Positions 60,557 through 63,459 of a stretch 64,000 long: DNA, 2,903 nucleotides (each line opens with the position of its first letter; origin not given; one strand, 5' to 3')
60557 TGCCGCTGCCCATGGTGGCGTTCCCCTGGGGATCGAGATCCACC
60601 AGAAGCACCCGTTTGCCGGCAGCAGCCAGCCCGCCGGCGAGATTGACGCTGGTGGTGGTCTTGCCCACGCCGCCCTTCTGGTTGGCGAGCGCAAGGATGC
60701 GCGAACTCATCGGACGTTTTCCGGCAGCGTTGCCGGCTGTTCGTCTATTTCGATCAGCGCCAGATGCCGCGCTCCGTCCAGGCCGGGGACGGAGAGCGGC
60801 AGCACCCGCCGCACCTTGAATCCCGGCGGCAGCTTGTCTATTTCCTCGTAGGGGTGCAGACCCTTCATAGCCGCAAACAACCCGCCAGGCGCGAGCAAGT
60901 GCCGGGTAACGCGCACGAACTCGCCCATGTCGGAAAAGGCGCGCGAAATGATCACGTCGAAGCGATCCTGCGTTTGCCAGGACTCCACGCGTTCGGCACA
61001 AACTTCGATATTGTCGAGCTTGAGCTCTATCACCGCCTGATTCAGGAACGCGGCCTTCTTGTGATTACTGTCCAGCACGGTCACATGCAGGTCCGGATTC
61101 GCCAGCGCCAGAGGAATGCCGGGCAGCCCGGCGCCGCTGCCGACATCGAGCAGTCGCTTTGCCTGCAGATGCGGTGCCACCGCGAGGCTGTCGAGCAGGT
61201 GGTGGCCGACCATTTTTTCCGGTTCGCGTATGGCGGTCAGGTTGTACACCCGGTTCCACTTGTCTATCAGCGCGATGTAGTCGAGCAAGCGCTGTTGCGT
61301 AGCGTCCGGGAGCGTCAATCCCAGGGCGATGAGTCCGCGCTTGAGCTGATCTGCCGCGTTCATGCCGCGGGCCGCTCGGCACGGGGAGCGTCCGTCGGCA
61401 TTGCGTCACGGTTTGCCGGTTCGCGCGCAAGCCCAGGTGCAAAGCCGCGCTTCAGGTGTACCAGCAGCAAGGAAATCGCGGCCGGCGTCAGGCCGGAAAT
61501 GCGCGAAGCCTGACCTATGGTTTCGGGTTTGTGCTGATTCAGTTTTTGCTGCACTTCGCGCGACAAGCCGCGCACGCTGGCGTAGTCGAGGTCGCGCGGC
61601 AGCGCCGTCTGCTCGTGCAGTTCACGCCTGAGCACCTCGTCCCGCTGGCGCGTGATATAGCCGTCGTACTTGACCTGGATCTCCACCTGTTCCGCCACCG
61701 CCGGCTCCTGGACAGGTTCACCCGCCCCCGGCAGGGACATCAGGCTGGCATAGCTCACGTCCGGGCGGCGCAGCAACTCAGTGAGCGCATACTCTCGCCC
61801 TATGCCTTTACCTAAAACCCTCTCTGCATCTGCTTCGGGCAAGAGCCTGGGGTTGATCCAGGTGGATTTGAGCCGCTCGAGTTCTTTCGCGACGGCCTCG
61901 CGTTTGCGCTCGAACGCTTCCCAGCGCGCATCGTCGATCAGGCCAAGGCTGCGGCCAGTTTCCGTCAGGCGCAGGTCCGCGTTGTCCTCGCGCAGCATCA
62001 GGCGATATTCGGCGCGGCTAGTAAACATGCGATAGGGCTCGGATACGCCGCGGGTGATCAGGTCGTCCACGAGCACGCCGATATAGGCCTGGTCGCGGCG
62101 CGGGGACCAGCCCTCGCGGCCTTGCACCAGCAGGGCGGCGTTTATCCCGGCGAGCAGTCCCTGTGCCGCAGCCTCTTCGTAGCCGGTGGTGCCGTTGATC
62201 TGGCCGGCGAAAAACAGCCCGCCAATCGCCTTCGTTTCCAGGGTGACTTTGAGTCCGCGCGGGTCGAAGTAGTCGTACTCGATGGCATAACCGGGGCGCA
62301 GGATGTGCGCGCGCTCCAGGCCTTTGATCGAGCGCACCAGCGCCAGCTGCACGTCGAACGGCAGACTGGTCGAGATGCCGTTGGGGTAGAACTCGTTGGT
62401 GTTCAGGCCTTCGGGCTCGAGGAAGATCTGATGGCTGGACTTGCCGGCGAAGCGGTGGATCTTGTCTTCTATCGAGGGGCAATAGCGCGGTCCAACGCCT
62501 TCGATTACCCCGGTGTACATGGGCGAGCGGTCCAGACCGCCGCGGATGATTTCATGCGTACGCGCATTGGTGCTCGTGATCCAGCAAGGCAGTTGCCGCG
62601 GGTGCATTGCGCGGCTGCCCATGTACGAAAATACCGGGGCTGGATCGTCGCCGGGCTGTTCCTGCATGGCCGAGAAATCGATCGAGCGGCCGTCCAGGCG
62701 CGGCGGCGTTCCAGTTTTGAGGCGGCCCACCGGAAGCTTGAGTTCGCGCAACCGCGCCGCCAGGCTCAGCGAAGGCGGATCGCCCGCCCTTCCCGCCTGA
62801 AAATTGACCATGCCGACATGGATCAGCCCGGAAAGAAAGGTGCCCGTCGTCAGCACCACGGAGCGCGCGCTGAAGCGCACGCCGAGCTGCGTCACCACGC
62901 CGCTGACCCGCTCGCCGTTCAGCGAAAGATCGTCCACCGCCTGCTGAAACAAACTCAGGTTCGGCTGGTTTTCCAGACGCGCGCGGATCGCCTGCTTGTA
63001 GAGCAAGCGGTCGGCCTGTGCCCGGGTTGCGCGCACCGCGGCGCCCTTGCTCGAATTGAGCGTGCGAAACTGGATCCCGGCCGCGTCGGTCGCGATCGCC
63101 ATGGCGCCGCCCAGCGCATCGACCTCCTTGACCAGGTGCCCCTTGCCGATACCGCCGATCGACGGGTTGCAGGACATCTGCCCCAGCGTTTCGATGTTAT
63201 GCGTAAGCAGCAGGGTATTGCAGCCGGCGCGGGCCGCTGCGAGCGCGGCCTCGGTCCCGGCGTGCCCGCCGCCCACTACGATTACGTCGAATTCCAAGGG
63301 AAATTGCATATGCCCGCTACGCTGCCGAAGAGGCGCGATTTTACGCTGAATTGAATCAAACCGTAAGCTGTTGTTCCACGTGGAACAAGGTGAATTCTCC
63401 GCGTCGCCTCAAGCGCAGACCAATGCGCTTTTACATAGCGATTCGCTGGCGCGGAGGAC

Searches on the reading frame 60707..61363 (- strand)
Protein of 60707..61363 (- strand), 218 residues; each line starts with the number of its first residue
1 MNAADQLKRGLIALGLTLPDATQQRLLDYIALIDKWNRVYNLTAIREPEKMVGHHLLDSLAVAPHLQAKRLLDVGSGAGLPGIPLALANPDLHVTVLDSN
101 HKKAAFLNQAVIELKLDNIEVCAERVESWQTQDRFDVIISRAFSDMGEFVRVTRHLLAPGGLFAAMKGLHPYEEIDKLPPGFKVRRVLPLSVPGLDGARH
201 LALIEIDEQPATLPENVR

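Call 68: search_protein_families(library=pfam, proteins=[window:60707-61363:-], max_evalue=0.001)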
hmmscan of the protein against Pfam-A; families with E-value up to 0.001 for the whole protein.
window:60707-61363:- (218 aa): 9 families
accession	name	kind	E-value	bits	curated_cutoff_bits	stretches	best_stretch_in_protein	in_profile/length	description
PF02527.21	GidB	-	7.6e-58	195.3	27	1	23-201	2-183/184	rRNA small subunit methyltransferase G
PF13847.12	Methyltransf_31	-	1.3e-09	38.4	27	1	68-165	4-109/145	Methyltransferase domain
PF05175.20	MTS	-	2.9e-09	37.2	23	1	59-140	26-104/170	Methyltransferase small domain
PF13649.12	Methyltransf_25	-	1.7e-07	32.3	27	1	72-161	2-97/97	Methyltransferase domain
PF08242.18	Methyltransf_12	-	3.8e-07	31.2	30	1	72-163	1-98/98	Methyltransferase domain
PF08241.18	Methyltransf_11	-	9.6e-05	23.4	21.2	1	72-164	1-94/95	Methyltransferase domain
PF03848.20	TehB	-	0.00022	21.2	20.4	1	66-141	29-102/193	Tellurite resistance protein TehB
PF13489.12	Methyltransf_23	-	0.00036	20.7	27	1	63-163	18-114/164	Methyltransferase domain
PF10294.15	Methyltransf_16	-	0.00078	19.7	21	0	64-114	43-91/174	Lysine methyltransferase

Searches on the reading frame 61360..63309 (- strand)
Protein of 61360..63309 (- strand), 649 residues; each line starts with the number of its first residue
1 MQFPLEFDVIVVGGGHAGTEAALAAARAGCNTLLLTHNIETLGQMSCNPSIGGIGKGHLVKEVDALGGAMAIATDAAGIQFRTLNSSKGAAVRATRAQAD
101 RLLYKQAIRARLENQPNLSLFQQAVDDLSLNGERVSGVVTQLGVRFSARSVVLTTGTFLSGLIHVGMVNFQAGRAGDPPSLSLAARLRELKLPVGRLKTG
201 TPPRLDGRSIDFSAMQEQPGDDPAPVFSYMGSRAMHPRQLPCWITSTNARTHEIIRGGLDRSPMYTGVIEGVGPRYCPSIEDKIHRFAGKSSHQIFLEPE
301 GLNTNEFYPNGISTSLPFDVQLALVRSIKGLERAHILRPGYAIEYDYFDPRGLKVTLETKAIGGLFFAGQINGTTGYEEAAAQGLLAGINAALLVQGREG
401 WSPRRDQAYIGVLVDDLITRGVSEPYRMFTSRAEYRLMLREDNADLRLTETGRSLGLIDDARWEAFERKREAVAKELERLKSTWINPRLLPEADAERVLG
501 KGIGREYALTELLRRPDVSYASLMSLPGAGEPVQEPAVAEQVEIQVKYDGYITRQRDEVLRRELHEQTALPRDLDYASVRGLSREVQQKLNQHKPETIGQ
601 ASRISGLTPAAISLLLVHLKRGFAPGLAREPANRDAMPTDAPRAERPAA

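Call 68: search_protein_families(library=pfam, proteins=[window:61360-63309:-], max_evalue=0.001)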
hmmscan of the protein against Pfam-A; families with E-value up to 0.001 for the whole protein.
window:61360-63309:- (649 aa): 7 families
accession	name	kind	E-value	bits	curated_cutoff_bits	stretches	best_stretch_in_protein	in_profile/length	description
PF01134.28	GIDA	-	2.9e-171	570.3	22.1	1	8-399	1-391/391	Glucose inhibited division protein A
PF21680.2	GIDA_C_1st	-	9.7e-25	87.6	24.7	1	460-556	1-96/96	tRNA modifying enzyme MnmG/GidA C-terminal helical domain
PF13932.14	SAM_GIDA_C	-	1.8e-24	85.7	27.1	1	565-616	6-57/57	tRNA modifying enzyme MnmG/GidA C-terminal helical bundle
PF12831.13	FAD_oxidored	-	1.3e-09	38.4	27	1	8-178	1-165/416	FAD dependent oxidoreductase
PF00890.30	FAD_binding_2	-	5.4e-07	29.6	20.4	1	8-38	1-31/414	FAD binding domain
PF01266.30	DAO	-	7.6e-05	22.8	27.9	0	8-36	1-29/353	FAD dependent oxidoreductase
PF07992.20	Pyr_redox_2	-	7.9e-05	22.7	26.1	1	7-38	1-33/291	Pyridine nucleotide-disulphide oxidoreductase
